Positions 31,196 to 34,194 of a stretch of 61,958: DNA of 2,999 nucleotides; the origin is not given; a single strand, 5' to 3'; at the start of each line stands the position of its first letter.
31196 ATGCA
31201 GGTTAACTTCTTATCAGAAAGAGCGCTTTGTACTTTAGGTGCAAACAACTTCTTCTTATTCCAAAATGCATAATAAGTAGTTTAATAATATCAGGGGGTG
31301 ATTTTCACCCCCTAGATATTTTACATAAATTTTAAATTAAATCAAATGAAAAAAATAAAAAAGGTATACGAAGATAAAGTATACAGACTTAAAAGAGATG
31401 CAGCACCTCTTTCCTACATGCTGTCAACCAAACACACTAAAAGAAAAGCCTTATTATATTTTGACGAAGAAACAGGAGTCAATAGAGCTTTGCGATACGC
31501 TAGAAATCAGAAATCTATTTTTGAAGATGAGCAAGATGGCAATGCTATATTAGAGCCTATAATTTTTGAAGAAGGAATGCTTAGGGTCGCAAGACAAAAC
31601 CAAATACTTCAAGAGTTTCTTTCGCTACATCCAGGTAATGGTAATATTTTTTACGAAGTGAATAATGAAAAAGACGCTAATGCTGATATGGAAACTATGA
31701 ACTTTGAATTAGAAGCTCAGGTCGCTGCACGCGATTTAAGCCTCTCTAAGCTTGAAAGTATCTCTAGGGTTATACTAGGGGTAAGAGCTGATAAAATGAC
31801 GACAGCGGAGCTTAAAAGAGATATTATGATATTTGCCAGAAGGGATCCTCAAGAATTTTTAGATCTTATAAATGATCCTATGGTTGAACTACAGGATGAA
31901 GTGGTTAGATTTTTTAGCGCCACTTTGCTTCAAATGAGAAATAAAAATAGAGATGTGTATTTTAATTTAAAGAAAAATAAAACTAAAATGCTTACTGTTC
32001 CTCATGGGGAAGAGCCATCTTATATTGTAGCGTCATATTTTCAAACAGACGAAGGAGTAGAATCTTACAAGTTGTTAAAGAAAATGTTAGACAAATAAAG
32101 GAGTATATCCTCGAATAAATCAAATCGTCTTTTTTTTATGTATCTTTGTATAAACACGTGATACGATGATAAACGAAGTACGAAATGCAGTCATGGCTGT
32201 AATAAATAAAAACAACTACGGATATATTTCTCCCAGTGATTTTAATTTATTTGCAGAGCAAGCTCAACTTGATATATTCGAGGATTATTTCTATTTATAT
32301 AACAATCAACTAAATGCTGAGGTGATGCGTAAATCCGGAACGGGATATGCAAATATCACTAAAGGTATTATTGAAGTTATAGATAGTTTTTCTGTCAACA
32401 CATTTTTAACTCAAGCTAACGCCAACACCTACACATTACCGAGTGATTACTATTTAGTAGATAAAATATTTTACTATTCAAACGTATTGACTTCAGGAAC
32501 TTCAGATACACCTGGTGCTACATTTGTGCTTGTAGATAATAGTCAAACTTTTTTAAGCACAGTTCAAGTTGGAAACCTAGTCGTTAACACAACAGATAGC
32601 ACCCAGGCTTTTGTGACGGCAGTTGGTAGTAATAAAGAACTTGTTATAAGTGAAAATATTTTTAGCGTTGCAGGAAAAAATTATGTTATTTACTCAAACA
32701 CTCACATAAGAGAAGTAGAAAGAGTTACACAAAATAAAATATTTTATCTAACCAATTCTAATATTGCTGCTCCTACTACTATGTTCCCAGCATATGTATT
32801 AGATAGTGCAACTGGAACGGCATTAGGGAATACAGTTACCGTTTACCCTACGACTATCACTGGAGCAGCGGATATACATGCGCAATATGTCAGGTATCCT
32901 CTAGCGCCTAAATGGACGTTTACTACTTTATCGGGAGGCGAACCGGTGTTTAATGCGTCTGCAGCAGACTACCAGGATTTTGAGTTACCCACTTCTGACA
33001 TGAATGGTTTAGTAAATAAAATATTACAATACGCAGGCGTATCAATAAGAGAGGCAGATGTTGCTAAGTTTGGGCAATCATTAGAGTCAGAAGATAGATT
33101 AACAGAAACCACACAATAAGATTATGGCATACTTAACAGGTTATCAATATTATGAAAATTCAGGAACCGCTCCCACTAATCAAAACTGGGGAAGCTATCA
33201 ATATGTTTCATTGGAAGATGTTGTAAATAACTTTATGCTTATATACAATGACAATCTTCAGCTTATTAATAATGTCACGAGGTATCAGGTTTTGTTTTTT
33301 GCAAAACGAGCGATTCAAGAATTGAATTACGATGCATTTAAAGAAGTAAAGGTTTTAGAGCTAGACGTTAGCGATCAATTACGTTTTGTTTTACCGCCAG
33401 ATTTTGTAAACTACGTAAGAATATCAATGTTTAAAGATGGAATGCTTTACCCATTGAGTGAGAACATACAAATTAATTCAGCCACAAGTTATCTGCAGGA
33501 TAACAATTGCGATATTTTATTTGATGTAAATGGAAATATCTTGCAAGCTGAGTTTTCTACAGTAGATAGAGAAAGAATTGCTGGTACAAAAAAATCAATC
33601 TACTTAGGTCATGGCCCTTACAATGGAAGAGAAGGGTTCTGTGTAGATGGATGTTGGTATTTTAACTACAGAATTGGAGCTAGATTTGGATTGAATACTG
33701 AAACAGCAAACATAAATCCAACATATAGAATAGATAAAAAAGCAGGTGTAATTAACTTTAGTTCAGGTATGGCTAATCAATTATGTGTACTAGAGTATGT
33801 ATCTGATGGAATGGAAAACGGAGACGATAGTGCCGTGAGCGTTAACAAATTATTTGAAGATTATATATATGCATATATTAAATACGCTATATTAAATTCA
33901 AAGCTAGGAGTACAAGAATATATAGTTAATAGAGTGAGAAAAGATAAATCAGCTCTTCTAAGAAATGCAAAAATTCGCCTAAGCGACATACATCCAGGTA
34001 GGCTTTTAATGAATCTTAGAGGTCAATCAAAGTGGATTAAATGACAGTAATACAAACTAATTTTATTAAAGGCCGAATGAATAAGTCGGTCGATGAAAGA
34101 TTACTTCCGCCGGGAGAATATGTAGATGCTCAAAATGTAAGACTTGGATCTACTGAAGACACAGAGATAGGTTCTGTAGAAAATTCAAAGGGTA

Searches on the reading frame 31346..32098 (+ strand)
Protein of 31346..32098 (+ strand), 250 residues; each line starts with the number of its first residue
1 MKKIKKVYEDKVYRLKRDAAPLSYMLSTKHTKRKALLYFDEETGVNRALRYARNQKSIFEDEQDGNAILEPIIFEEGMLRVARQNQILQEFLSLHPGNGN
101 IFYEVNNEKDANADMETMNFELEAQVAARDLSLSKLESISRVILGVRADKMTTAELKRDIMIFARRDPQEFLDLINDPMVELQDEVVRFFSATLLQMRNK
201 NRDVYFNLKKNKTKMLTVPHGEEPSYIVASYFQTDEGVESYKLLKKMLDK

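Call 12: search_protein_families(library=phrogs, proteins=[window:31346-32098:+], max_evalue=0.001)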
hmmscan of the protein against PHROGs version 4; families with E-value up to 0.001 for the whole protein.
window:31346-32098:+ (250 aa): 2 families
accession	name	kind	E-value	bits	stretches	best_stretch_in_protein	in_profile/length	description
phrog_34748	-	unknown function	5.3e-27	95.9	1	4-245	27-282/285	-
phrog_16922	-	unknown function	7.5e-12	46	1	12-232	8-223/310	-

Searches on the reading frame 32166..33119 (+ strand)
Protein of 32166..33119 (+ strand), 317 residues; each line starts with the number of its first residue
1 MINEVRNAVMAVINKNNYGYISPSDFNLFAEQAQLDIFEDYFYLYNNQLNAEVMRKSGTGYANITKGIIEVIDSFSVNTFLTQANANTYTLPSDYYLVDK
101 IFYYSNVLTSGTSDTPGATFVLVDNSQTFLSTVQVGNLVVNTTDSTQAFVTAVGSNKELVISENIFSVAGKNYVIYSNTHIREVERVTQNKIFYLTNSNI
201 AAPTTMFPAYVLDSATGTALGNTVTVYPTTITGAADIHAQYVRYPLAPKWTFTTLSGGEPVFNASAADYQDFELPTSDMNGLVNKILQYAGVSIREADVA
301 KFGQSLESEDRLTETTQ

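Call 12: search_protein_families(library=phrogs, proteins=[window:32166-33119:+], max_evalue=0.001)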
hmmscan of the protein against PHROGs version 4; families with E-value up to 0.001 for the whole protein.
window:32166-33119:+ (317 aa): 1 family
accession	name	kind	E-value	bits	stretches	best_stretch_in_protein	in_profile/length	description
phrog_14543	-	head and packaging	9e-35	121.2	1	1-310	4-227/234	virion structural protein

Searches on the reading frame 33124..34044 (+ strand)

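Call 12: search_protein_families(library=phrogs, proteins=[window:33124-34044:+], max_evalue=0.001)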
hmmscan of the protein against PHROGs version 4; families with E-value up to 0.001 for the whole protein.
window:33124-34044:+ (306 aa): 1 family
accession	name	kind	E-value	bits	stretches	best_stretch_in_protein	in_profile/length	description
phrog_13977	-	head and packaging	3.8e-51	175.1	1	7-287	7-262/273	virion structural protein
